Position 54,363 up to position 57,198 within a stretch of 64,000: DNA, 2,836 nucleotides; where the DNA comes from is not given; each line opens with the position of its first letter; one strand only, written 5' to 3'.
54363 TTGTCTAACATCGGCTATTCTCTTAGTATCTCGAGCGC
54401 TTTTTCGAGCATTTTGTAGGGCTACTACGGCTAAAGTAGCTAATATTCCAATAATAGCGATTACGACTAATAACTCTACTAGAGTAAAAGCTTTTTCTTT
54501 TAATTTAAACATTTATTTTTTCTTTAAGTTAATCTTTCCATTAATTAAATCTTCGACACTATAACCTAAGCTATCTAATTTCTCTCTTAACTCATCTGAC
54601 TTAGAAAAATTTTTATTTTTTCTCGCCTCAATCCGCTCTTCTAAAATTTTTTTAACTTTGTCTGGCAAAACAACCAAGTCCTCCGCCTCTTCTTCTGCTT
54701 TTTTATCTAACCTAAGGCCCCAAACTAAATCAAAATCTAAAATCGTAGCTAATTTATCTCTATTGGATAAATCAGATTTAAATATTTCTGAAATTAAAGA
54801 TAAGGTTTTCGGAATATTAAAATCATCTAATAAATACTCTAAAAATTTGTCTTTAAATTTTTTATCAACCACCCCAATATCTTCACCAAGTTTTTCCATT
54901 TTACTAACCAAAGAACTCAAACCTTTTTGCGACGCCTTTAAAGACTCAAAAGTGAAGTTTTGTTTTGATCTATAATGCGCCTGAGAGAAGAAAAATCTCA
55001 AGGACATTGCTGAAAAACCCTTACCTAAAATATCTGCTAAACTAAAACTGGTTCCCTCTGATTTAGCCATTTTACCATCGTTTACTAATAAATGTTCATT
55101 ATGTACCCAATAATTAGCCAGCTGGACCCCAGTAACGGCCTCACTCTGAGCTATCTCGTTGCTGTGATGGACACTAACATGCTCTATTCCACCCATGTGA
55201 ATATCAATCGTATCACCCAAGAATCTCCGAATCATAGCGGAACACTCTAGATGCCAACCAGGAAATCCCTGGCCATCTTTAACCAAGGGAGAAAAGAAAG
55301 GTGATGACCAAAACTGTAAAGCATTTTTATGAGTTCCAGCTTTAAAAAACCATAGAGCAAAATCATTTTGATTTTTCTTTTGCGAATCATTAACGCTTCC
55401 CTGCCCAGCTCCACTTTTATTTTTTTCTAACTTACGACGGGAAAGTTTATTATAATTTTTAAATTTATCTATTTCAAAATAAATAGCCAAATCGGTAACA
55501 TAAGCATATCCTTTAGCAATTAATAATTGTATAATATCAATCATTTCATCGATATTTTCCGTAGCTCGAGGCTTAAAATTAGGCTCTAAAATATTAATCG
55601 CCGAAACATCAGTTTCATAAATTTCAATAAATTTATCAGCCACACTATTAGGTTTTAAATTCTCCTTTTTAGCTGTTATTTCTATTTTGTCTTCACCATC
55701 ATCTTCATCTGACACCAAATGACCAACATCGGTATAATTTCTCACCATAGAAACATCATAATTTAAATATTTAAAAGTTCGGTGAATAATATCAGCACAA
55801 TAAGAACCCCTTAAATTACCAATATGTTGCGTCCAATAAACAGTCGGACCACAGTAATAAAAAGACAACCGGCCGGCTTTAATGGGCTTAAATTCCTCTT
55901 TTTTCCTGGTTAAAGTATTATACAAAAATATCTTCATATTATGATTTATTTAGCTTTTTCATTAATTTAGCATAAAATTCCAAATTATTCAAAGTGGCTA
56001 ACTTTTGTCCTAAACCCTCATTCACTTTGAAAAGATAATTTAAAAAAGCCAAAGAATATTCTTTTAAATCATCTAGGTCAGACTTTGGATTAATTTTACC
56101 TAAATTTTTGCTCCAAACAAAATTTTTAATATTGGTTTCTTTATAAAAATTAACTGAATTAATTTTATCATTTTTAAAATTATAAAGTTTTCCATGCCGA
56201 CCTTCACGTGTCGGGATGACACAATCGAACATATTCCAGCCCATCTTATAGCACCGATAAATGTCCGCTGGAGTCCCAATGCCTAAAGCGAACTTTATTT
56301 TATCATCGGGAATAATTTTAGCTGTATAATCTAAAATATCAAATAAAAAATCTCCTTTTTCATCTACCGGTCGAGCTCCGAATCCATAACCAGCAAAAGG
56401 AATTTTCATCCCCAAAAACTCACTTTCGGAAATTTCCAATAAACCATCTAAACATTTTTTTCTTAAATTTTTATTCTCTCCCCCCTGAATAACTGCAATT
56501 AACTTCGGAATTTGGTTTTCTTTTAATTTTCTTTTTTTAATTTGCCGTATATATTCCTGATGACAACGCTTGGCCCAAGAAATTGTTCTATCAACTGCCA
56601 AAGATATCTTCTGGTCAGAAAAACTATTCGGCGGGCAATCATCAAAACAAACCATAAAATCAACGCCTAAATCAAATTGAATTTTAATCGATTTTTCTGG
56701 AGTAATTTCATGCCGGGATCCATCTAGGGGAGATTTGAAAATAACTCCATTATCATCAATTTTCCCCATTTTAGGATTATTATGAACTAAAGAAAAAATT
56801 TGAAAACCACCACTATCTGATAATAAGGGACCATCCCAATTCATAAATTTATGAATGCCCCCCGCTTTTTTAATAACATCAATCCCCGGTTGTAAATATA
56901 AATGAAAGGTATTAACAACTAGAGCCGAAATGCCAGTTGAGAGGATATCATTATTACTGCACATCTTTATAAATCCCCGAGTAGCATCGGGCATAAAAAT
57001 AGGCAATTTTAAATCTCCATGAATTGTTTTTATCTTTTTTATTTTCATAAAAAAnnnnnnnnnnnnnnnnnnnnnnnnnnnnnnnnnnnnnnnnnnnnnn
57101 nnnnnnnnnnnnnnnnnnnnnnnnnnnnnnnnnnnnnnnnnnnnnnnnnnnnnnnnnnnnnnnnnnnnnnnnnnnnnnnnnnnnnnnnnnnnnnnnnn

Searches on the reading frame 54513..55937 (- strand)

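Call 46: search_protein_families(library=pfam, proteins=[window:54513-55937:-], max_evalue=0.00001)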
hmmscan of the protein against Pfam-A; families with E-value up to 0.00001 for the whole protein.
window:54513-55937:- (474 aa): 3 families
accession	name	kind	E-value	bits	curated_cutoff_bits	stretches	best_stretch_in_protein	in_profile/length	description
PF01406.26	tRNA-synt_1e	-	9.6e-87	291.6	27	1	16-337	2-300/301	tRNA synthetases class I (C) catalytic domain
PF09334.17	tRNA-synt_1g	-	3e-12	46.5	20.1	1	36-159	13-127/391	tRNA synthetases class I (M)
PF23493.1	CysS_C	-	2.6e-06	27.9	23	1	424-463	4-43/51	Cysteinyl-tRNA ligase anticodon binding domain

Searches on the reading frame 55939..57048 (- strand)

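Call 61: search_protein_families(library=pfam, proteins=[window:55939-57048:-], max_evalue=0.0001)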
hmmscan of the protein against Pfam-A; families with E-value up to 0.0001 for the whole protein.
window:55939-57048:- (369 aa): 1 family
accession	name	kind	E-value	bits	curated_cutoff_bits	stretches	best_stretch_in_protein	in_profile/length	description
PF01702.25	TGT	-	5.3e-87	292.6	26.3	1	3-367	5-336/357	Queuine tRNA-ribosyltransferase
